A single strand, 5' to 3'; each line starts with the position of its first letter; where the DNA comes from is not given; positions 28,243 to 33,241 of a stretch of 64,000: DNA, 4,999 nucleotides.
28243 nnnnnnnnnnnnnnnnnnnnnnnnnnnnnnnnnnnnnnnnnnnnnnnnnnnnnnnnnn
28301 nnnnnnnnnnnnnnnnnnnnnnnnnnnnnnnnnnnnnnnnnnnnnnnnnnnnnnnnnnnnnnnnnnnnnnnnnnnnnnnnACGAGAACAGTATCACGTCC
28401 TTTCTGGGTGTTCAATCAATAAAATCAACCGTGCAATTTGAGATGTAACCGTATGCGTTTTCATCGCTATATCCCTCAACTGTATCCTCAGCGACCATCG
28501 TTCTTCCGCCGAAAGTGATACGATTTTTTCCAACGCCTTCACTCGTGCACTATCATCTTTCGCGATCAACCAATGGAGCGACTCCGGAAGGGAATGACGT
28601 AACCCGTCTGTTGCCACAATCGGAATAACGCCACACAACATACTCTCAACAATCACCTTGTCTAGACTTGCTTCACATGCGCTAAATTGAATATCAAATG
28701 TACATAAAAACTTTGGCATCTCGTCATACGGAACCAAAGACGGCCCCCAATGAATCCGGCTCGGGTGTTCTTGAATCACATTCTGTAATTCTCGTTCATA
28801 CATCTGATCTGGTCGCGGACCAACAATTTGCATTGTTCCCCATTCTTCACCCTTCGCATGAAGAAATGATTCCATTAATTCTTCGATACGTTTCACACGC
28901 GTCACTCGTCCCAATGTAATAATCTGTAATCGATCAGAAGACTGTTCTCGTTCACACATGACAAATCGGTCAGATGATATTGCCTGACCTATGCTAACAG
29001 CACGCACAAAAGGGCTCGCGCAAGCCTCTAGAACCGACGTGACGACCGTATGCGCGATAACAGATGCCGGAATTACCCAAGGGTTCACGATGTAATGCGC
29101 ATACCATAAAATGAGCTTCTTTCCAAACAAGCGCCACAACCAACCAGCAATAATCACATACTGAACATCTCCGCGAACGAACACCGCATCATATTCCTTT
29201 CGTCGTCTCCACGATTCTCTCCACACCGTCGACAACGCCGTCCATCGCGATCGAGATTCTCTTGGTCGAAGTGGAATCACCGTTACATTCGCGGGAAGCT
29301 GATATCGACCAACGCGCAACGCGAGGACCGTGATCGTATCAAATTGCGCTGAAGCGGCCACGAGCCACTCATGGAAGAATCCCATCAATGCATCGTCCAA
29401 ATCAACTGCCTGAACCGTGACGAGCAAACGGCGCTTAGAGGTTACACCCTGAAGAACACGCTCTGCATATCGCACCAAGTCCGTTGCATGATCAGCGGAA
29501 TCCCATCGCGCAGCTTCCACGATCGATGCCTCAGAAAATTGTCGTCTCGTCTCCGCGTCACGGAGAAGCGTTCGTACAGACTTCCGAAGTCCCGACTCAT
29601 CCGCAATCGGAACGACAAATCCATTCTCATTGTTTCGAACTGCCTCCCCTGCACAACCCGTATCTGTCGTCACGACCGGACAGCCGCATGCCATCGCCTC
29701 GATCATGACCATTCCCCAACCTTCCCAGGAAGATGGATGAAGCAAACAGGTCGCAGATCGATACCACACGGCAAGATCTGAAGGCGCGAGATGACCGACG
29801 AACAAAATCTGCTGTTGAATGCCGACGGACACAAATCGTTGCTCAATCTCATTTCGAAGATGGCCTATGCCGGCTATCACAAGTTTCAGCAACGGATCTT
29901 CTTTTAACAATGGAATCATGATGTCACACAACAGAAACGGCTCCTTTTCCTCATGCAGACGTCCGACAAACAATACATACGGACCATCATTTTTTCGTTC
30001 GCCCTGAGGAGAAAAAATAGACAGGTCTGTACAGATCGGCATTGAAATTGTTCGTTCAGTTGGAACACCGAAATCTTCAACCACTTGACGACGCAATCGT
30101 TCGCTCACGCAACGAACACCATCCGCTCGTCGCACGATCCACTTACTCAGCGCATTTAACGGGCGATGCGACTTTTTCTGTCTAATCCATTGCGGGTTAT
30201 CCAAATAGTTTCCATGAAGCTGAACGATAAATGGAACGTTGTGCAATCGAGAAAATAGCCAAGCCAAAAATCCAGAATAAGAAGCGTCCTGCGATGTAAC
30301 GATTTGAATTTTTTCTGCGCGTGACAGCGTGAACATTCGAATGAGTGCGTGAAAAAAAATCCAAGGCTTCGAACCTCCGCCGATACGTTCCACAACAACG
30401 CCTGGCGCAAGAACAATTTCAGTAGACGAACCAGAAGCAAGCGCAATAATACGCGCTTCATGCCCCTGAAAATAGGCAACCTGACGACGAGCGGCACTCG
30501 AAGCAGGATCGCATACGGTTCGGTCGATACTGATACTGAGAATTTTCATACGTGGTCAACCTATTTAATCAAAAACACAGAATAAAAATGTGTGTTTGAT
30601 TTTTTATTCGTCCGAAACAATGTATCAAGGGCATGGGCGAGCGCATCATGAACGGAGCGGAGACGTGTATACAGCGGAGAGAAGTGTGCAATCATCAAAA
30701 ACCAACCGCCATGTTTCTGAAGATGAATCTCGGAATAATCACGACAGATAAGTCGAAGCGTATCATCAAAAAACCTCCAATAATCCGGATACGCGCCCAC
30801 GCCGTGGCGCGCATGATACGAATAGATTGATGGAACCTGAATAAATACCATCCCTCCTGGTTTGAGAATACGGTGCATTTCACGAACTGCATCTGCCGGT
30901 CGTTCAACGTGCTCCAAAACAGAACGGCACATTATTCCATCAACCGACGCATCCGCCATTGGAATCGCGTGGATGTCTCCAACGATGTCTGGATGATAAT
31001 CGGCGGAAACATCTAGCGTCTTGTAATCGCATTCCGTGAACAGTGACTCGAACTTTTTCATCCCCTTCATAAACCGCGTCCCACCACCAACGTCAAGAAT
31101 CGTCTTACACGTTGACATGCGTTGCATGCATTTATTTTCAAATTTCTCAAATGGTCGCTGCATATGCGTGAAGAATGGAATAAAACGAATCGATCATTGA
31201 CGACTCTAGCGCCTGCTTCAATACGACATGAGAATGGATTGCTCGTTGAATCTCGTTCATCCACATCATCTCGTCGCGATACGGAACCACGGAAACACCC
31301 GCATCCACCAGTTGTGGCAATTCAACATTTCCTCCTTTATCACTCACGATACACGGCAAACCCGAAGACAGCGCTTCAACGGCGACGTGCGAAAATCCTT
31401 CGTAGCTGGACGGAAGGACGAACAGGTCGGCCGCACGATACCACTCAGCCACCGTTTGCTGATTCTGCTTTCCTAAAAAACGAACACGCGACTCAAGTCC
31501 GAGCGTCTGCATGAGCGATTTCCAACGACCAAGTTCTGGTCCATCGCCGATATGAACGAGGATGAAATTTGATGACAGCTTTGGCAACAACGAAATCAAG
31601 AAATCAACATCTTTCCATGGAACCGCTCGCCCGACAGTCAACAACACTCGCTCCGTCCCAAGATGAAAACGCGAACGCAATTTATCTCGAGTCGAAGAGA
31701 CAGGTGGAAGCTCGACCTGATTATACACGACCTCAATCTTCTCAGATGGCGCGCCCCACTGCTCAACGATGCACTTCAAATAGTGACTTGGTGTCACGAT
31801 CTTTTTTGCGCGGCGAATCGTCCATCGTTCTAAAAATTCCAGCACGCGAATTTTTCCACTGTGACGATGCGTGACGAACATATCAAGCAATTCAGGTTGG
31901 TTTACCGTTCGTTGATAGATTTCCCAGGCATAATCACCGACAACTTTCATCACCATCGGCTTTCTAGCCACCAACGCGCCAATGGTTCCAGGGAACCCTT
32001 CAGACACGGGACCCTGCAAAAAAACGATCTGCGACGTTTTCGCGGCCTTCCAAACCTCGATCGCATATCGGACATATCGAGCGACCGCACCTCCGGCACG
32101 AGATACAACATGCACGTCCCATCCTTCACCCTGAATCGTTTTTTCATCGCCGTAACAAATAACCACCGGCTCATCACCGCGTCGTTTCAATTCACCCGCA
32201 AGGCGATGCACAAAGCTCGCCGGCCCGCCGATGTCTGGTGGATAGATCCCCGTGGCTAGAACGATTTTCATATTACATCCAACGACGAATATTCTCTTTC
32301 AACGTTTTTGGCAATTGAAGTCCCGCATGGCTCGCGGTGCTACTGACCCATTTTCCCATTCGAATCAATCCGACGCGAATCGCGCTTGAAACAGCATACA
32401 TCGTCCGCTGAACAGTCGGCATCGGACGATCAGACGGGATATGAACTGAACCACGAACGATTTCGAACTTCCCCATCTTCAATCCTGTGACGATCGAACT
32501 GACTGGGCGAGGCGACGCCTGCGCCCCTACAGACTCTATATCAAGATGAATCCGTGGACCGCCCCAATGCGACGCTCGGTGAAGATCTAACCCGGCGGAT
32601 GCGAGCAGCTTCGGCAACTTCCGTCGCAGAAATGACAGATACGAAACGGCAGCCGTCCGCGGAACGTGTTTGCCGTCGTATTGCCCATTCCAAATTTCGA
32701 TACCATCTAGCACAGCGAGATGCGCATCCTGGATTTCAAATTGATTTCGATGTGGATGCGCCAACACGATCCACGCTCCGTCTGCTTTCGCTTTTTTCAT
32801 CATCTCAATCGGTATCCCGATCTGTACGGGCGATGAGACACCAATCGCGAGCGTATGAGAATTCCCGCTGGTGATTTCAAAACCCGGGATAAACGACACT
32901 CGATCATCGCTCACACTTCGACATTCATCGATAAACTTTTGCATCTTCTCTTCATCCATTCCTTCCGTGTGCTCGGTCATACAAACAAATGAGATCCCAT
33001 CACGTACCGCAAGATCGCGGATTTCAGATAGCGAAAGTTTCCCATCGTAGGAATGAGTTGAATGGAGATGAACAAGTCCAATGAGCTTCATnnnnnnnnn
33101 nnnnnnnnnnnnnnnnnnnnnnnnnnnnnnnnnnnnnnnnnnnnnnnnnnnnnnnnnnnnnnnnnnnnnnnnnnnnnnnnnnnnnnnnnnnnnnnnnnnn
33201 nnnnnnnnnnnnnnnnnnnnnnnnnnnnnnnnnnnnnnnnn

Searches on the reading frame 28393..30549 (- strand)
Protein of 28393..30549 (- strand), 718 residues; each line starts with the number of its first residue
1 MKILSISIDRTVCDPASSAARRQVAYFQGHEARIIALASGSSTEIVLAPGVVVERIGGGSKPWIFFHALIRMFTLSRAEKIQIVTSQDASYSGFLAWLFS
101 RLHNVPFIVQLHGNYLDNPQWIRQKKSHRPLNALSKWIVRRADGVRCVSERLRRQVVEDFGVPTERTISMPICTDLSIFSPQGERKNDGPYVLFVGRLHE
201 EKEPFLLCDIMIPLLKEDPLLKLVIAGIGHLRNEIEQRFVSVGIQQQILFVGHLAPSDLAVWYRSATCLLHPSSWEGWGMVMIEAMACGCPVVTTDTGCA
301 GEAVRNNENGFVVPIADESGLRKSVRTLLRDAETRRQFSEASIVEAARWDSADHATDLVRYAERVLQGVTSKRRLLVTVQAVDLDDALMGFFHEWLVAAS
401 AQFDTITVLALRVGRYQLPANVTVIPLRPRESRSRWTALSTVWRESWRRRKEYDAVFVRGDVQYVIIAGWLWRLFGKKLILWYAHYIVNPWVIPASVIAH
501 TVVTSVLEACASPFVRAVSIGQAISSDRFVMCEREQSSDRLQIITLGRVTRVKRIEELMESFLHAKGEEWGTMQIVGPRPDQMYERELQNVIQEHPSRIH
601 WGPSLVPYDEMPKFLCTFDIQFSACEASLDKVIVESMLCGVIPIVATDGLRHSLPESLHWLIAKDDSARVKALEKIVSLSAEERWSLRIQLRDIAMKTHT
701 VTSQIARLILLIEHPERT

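Call 16: search_protein_families(library=pfam, proteins=[window:28393-30549:-], max_evalue=0.001)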
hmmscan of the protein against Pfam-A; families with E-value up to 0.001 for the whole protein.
window:28393-30549:- (718 aa): 6 families
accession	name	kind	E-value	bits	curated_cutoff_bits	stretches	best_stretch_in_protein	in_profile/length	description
PF00534.26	Glycos_transf_1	-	5e-42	143.8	26.4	1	182-342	8-169/172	Glycosyl transferases group 1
PF13692.12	Glyco_trans_1_4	-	1.3e-40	139.4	27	2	190-331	2-142/142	Glycosyl transferases group 1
PF13579.12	Glyco_trans_4_4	-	7.9e-17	62.5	29.7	1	28-168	17-153/158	Glycosyl transferase 4-like domain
PF13439.12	Glyco_transf_4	-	8.9e-16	58.8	28.5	1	28-167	18-159/170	Glycosyltransferase Family 4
PF13524.12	Glyco_trans_1_2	-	2.4e-11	44.2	25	1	236-343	14-126/144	Glycosyl transferase-like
PF20706.3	GT4-conflict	-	9.4e-10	38.5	26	1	135-337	140-363/385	Family 4 Glycosyltransferase in conflict systems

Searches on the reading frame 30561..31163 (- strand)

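Call 16: search_protein_families(library=pfam, proteins=[window:30561-31163:-], max_evalue=0.001)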
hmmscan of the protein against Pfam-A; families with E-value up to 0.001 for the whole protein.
window:30561-31163:- (200 aa): 6 families
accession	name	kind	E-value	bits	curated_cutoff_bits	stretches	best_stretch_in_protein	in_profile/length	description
PF08241.18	Methyltransf_11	-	5.4e-15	56.2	21.2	1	24-108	2-95/95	Methyltransferase domain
PF13489.12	Methyltransf_23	-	2.6e-11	44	27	1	20-121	24-128/164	Methyltransferase domain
PF13649.12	Methyltransf_25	-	2.8e-08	34.8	27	1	60-104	51-97/97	Methyltransferase domain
PF13847.12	Methyltransf_31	-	8.3e-08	32.5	27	1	61-112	60-113/145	Methyltransferase domain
PF05148.21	Methyltransf_8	-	2.4e-07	31.3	27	1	6-108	61-156/219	Hypothetical methyltransferase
PF08242.18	Methyltransf_12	-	1.2e-06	29.6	30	1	65-106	64-98/98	Methyltransferase domain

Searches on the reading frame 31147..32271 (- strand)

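Call 15: search_protein_families(library=pfam, proteins=[window:31147-32271:-], max_evalue=0.001)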
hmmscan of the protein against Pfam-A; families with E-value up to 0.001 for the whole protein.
window:31147-32271:- (374 aa): 5 families
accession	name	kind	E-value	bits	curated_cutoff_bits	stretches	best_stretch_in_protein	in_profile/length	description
PF00534.26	Glycos_transf_1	-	9e-32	110.4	26.4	1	204-347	12-158/172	Glycosyl transferases group 1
PF13692.12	Glyco_trans_1_4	-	3.3e-27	95.9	27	1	208-345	2-140/142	Glycosyl transferases group 1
PF13439.12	Glyco_transf_4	-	1.3e-16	61.6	28.5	1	14-187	1-167/170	Glycosyltransferase Family 4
PF13579.12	Glyco_trans_4_4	-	3.3e-14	53.9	29.7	1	15-184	1-157/158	Glycosyl transferase 4-like domain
PF20706.3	GT4-conflict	-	1.1e-09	38.3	26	1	269-345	270-355/385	Family 4 Glycosyltransferase in conflict systems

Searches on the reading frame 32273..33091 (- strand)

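Call 15: search_protein_families(library=pfam, proteins=[window:32273-33091:-], max_evalue=0.001)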
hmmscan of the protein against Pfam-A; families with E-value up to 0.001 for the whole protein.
window:32273-33091:- (272 aa): 1 family
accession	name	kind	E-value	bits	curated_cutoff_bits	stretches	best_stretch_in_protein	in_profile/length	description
PF02811.25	PHP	-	8e-07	30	26.4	1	8-75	3-65/164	PHP domain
